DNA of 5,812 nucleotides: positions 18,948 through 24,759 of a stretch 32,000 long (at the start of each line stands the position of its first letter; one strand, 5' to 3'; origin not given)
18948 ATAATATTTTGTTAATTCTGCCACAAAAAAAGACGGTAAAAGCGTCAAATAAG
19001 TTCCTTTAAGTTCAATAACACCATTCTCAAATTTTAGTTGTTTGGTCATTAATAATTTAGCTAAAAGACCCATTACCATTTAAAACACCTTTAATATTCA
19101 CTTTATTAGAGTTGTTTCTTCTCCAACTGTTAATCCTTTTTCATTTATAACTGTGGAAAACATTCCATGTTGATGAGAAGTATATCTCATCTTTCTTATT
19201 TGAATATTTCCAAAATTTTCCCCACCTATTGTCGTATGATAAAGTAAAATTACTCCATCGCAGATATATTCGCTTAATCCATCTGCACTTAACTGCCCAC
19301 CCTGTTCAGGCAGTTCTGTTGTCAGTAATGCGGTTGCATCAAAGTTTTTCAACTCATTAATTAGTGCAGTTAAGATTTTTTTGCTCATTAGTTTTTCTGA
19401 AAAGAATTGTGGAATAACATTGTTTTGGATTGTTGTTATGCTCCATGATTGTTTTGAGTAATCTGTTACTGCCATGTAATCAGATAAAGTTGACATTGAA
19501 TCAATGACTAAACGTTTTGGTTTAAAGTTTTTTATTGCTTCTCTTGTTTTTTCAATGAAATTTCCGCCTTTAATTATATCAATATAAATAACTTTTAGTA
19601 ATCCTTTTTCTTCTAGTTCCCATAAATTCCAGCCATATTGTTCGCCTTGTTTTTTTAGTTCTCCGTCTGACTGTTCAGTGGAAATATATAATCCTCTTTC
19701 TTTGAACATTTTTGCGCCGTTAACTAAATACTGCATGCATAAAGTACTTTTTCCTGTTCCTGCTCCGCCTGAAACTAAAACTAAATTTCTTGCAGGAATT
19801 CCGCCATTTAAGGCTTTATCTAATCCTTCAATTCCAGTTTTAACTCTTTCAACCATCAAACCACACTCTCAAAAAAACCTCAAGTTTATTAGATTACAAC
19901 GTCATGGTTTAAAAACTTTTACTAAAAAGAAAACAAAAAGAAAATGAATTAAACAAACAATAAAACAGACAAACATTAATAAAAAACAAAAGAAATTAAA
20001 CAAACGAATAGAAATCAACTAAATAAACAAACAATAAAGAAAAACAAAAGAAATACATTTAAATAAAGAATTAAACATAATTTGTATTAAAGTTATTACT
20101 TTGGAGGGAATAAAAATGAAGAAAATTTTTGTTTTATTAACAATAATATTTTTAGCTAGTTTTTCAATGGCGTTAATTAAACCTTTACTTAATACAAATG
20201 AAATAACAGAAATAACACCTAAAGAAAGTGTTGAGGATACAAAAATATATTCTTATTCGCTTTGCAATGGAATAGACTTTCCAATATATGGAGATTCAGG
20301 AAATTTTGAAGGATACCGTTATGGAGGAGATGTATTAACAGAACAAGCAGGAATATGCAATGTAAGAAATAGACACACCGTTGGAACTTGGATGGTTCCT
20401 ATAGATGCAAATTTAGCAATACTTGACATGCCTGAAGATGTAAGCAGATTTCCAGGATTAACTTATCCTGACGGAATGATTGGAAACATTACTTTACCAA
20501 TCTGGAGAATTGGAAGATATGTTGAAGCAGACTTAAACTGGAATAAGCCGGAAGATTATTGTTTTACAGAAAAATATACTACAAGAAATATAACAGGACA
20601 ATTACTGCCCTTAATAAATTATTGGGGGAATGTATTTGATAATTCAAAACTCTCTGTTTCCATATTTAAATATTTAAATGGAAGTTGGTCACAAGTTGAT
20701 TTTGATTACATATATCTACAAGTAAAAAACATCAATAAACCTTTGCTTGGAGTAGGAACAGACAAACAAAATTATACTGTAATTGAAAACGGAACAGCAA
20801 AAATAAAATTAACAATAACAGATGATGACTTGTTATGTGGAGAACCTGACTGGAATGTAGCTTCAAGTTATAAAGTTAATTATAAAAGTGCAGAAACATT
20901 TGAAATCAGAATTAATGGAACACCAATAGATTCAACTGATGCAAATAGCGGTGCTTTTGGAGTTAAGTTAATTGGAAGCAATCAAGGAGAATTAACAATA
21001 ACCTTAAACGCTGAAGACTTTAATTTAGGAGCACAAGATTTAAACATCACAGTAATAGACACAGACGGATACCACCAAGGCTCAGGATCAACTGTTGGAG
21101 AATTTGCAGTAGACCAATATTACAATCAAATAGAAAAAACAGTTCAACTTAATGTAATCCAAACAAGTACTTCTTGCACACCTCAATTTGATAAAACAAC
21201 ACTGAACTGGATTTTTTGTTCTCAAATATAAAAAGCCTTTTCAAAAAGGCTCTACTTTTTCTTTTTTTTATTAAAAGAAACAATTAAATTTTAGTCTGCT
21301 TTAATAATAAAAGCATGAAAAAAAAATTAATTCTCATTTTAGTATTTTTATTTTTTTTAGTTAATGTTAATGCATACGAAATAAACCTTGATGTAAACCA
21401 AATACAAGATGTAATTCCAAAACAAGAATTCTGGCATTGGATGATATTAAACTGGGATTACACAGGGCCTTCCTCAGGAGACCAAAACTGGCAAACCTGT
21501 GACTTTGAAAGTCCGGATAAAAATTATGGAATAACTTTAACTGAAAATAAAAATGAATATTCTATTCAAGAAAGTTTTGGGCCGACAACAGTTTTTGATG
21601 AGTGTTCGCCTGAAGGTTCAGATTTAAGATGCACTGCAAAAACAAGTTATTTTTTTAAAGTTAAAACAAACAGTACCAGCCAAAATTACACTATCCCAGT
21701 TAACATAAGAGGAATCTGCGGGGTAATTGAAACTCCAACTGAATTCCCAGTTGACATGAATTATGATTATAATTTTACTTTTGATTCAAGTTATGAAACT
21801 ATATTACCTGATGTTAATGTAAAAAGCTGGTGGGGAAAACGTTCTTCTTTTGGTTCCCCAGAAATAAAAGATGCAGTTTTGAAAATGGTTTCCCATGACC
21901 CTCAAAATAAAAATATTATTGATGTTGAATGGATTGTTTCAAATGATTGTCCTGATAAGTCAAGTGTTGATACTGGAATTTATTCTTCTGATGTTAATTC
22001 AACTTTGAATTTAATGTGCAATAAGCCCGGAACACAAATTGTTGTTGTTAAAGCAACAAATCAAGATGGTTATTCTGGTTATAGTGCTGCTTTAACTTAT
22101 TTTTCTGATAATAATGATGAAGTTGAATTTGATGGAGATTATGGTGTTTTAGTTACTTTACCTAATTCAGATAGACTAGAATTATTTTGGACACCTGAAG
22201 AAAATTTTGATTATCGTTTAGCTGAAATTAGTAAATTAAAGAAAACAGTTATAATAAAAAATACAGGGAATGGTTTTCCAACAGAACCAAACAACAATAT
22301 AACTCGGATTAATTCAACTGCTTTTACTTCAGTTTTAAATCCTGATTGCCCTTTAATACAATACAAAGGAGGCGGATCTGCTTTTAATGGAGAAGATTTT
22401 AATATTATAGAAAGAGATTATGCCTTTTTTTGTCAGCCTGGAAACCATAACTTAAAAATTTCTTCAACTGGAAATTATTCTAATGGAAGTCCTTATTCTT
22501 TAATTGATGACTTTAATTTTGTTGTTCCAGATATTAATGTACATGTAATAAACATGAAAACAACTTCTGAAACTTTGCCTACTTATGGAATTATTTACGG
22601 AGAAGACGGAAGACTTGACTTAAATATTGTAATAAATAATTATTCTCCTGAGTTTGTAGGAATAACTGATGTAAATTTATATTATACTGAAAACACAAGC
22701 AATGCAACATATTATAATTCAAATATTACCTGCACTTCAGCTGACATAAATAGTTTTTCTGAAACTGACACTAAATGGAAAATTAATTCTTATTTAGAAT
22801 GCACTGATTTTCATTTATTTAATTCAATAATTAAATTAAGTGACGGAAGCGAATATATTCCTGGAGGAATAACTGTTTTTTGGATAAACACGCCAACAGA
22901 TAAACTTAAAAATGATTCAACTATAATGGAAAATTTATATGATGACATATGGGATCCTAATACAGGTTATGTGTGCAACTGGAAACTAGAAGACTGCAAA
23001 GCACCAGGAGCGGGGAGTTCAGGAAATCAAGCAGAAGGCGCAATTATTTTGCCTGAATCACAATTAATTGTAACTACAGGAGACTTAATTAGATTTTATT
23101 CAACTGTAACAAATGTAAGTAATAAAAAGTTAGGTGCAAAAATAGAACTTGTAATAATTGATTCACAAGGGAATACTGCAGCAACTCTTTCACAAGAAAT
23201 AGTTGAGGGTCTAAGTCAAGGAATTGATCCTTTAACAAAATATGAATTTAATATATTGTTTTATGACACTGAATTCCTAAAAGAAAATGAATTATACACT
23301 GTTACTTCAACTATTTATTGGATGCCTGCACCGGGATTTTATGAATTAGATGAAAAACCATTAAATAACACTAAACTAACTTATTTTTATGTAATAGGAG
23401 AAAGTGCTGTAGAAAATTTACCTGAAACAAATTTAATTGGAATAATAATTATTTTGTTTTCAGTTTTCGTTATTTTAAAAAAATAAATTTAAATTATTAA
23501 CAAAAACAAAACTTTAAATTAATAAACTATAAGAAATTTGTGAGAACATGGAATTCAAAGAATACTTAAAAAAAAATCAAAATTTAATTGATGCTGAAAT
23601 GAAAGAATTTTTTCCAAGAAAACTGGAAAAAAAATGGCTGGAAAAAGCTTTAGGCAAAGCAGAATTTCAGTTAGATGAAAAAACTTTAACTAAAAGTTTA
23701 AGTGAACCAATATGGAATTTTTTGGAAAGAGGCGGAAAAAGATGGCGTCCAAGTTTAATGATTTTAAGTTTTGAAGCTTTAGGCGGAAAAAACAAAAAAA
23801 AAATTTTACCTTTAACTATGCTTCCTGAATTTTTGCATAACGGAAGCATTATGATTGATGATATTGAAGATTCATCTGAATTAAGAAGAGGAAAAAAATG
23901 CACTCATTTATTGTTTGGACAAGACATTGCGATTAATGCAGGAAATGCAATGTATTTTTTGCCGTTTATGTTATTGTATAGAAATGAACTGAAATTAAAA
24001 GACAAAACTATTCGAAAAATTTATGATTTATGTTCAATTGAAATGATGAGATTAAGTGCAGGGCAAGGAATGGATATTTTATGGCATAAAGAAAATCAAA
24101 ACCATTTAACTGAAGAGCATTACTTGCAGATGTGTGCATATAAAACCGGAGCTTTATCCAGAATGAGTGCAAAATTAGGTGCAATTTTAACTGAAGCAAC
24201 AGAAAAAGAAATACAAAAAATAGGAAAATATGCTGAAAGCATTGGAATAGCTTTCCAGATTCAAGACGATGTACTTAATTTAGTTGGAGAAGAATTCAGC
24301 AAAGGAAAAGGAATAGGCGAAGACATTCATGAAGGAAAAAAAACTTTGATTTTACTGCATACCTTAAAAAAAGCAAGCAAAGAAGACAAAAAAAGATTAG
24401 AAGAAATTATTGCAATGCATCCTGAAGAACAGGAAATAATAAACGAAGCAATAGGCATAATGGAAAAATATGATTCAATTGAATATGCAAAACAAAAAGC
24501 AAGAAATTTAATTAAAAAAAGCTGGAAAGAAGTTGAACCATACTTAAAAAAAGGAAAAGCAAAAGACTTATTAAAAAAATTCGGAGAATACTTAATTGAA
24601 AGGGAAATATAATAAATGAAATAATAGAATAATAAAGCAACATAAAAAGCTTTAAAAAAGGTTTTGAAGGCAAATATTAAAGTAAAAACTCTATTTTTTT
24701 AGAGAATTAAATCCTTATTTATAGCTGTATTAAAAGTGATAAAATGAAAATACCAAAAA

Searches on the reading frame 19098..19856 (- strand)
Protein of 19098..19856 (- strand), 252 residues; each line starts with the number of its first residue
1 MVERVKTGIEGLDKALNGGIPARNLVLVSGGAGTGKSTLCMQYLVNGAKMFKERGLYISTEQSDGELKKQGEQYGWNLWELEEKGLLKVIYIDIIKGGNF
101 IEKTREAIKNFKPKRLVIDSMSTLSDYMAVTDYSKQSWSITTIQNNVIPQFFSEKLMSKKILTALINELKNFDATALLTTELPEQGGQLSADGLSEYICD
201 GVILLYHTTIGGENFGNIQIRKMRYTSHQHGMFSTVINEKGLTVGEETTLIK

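Call 35: search_protein_families(library=pfam, proteins=[window:19098-19856:-], max_evalue=0.001)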
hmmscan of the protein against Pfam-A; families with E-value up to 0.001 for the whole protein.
window:19098-19856:- (252 aa): 4 families
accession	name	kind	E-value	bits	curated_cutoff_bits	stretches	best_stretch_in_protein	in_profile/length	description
PF06745.19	ATPase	-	2.1e-52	178.2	26.6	2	5-127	1-133/231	KaiC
PF13481.12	AAA_25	-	1.1e-05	25.5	27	1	3-123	13-154/195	AAA domain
PF03796.21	DnaB_C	-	0.00043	20.2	27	1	5-68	2-64/255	DnaB-like helicase C terminal domain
PF25199.1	nSTAND_NTPase5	-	0.00057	20.2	34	1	23-63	41-81/145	Novel STAND NTPase 5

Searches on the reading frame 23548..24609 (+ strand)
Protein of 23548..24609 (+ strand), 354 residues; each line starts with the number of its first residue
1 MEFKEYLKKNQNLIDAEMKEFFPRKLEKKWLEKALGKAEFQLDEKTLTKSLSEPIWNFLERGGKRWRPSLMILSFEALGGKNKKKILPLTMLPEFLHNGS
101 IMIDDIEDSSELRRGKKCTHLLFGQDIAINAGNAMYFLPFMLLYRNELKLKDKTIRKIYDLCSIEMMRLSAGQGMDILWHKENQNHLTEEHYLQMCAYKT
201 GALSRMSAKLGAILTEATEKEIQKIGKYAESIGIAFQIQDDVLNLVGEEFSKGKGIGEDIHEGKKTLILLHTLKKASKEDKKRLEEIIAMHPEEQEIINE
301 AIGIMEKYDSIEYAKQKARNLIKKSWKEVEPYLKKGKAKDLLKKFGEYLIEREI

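Call 36: search_protein_families(library=pfam, proteins=[window:23548-24609:+], max_evalue=0.001)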
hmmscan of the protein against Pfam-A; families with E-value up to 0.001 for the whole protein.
window:23548-24609:+ (354 aa): 1 family
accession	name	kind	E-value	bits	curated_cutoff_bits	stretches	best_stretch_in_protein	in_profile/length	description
PF00348.22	polyprenyl_synt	-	4e-72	242.9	27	1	49-304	2-250/251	Polyprenyl synthetase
